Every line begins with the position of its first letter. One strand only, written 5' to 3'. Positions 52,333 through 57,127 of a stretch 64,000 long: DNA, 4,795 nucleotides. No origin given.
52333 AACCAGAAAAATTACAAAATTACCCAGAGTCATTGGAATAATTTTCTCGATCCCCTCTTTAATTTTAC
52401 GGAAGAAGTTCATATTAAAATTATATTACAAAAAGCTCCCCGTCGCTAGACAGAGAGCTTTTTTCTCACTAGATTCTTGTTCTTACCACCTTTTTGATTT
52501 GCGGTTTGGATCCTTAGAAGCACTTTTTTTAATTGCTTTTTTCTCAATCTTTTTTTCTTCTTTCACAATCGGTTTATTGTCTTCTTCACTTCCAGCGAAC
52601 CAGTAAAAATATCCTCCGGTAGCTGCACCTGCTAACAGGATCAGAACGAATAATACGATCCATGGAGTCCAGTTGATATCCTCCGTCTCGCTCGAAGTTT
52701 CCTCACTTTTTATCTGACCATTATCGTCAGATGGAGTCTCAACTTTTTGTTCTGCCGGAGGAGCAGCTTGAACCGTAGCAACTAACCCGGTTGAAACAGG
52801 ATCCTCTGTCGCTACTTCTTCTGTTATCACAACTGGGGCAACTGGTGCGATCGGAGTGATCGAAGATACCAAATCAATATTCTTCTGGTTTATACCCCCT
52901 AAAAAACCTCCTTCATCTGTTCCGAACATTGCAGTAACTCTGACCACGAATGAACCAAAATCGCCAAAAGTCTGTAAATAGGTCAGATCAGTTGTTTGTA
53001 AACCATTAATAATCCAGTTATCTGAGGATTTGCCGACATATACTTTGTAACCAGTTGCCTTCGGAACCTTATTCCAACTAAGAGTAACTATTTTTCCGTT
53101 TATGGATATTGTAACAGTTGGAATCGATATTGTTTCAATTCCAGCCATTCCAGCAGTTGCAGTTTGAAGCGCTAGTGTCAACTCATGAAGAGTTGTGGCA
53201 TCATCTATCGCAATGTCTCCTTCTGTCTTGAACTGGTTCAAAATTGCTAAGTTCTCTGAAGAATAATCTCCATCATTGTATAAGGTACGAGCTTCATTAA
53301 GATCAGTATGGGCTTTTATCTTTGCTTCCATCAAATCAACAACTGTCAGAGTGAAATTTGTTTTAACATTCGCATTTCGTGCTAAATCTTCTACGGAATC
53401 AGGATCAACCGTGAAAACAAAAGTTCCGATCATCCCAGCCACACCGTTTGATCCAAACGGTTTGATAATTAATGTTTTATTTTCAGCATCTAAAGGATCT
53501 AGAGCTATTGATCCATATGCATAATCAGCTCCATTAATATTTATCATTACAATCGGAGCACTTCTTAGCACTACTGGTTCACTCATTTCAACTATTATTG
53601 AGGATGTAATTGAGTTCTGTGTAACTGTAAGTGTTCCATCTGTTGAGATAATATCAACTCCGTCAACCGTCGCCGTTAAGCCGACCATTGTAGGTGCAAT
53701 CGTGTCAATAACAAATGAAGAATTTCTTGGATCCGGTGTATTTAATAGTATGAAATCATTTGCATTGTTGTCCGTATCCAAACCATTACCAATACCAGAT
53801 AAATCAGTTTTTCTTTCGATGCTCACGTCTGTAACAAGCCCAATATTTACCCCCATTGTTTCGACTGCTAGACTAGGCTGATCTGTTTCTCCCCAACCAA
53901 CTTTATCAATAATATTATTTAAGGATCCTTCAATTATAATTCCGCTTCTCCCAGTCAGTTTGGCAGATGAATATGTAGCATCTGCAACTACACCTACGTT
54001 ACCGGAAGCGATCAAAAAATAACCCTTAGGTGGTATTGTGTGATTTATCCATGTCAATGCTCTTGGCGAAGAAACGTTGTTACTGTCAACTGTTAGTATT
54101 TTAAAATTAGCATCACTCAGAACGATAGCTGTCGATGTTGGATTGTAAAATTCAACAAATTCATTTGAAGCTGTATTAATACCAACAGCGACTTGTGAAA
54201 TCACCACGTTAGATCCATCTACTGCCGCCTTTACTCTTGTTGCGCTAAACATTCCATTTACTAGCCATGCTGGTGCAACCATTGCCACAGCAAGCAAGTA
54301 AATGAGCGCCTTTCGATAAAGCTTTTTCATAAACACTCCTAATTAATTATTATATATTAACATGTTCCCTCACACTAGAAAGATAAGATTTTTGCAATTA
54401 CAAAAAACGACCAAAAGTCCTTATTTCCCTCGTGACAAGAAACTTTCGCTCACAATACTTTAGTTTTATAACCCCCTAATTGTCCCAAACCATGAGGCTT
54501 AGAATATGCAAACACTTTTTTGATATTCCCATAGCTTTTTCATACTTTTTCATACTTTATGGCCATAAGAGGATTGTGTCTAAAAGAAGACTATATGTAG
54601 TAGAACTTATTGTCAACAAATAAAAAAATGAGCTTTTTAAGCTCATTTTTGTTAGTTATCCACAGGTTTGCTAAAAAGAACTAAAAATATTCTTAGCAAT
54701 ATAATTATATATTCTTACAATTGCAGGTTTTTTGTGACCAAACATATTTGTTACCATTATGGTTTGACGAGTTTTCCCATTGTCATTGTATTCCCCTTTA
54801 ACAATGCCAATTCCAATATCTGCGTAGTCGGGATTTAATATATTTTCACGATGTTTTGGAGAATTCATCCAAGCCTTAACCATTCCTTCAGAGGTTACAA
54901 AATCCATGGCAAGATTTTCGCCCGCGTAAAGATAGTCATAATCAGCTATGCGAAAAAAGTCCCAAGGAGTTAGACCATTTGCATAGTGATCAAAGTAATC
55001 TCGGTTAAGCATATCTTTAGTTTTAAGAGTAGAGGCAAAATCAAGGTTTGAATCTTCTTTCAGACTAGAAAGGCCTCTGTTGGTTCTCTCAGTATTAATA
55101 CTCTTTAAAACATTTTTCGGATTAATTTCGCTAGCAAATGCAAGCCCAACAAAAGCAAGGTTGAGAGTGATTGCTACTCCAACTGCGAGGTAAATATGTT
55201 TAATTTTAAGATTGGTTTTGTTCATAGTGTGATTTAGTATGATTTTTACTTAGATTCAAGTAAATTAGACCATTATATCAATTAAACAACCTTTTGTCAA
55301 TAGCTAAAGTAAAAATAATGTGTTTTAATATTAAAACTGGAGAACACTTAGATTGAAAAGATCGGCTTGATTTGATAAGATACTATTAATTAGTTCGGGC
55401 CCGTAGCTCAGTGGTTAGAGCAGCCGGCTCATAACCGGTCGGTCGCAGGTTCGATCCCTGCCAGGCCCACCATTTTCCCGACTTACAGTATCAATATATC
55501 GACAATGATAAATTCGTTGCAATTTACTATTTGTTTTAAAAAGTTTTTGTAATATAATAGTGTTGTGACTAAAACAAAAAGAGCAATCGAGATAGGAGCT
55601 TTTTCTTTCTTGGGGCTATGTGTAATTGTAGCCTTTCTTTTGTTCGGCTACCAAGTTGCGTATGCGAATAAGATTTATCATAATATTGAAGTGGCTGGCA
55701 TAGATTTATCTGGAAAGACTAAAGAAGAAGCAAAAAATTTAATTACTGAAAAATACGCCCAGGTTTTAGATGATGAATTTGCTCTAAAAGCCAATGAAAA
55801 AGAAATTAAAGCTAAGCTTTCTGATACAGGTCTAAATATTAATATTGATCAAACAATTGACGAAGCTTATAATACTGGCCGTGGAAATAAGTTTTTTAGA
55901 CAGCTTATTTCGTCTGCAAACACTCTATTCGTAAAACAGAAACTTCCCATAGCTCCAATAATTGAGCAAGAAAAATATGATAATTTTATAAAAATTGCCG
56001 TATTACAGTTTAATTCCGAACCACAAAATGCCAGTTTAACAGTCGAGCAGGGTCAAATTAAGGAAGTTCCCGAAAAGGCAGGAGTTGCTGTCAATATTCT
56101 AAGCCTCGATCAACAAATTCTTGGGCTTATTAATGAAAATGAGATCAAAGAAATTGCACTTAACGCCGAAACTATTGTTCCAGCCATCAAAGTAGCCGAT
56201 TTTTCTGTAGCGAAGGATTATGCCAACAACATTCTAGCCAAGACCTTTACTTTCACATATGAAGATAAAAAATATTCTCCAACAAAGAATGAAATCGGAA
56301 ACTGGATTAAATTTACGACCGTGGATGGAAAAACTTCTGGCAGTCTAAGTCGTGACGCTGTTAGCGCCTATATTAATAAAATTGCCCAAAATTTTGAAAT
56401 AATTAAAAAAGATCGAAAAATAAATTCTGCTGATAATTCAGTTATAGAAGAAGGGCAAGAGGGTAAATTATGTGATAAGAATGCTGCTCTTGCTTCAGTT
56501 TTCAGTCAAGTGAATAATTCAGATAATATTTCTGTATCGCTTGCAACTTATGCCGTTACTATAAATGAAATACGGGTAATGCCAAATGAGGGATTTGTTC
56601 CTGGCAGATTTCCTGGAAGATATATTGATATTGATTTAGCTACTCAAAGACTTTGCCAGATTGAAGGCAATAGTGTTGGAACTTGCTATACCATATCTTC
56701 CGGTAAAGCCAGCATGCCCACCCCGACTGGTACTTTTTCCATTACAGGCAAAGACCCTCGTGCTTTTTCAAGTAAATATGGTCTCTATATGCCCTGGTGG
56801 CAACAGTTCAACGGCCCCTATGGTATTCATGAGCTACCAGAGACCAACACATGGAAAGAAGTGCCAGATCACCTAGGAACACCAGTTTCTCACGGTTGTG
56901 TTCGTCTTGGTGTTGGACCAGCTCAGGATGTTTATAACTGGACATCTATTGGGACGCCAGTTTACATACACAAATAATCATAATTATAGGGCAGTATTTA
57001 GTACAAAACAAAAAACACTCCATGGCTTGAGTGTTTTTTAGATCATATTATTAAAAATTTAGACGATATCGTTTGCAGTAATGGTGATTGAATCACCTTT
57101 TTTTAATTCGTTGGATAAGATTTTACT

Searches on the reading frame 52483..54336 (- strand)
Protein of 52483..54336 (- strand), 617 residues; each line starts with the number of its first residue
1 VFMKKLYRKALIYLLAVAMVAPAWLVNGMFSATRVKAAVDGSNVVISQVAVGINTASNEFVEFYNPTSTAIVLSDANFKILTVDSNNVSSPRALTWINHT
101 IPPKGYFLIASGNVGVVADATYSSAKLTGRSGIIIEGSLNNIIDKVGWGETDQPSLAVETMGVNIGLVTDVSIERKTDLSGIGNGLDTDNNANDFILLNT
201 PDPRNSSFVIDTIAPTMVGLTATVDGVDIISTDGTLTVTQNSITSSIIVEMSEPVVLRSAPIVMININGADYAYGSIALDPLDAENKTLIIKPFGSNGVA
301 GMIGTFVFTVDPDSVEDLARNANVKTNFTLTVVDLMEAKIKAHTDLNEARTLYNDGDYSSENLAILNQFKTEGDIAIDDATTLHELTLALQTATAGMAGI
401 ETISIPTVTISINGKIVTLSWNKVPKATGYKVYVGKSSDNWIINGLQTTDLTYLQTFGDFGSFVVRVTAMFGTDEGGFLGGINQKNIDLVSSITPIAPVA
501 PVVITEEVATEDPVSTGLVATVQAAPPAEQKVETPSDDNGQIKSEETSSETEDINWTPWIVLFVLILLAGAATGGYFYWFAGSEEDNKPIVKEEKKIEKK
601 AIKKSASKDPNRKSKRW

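Call 22: search_protein_families(library=ncbifam, proteins=[window:52483-54336:-], max_evalue=0.00001)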
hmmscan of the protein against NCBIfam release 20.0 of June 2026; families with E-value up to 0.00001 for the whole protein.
window:52483-54336:- (617 aa): 0 families

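Call 34: search_protein_families(library=ncbifam, proteins=[window:52483-54336:-], max_evalue=0.01)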
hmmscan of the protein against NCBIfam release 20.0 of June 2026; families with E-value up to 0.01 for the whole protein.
window:52483-54336:- (617 aa): 0 families

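Call 57: search_protein_families(library=pfam, proteins=[window:52483-54336:-], max_evalue=0.0001)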
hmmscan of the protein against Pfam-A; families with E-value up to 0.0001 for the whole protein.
window:52483-54336:- (617 aa): 1 family
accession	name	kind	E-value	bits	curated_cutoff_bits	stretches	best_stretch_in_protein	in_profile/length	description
PF00932.25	LTD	-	4.2e-07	30.7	34.3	1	41-149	5-108/109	Lamin Tail Domain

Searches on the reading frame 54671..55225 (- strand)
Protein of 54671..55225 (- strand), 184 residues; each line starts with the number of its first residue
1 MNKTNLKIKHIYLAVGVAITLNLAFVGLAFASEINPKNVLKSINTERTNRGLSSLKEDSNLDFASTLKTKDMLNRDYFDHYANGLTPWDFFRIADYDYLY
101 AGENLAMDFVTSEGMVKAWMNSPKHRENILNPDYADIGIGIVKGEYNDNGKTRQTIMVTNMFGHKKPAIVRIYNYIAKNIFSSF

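Call 57: search_protein_families(library=pfam, proteins=[window:54671-55225:-], max_evalue=0.0001)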
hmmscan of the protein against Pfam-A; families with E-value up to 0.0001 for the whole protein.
window:54671-55225:- (184 aa): 1 family
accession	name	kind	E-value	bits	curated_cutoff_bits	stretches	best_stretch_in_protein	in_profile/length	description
PF00188.32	CAP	-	1.5e-14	55.3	21.1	1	42-149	3-110/117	Cysteine-rich secretory protein family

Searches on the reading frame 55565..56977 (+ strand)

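Call 22: search_protein_families(library=ncbifam, proteins=[window:55565-56977:+], max_evalue=0.00001)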
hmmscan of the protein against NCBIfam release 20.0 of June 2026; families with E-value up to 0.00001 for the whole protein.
window:55565-56977:+ (470 aa): 3 families
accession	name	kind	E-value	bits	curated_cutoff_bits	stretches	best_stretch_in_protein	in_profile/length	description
NF004785.0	PRK06132.1-2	subfamily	6.2e-11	42.1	169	1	368-468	80-171/353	hypothetical protein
NF004786.0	PRK06132.1-3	equivalog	8.8e-10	37.9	329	1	360-468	37-138/418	hypothetical protein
NF009120.0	PRK12472.1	subfamily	2.9e-06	26.4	369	1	360-468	62-162/508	hypothetical protein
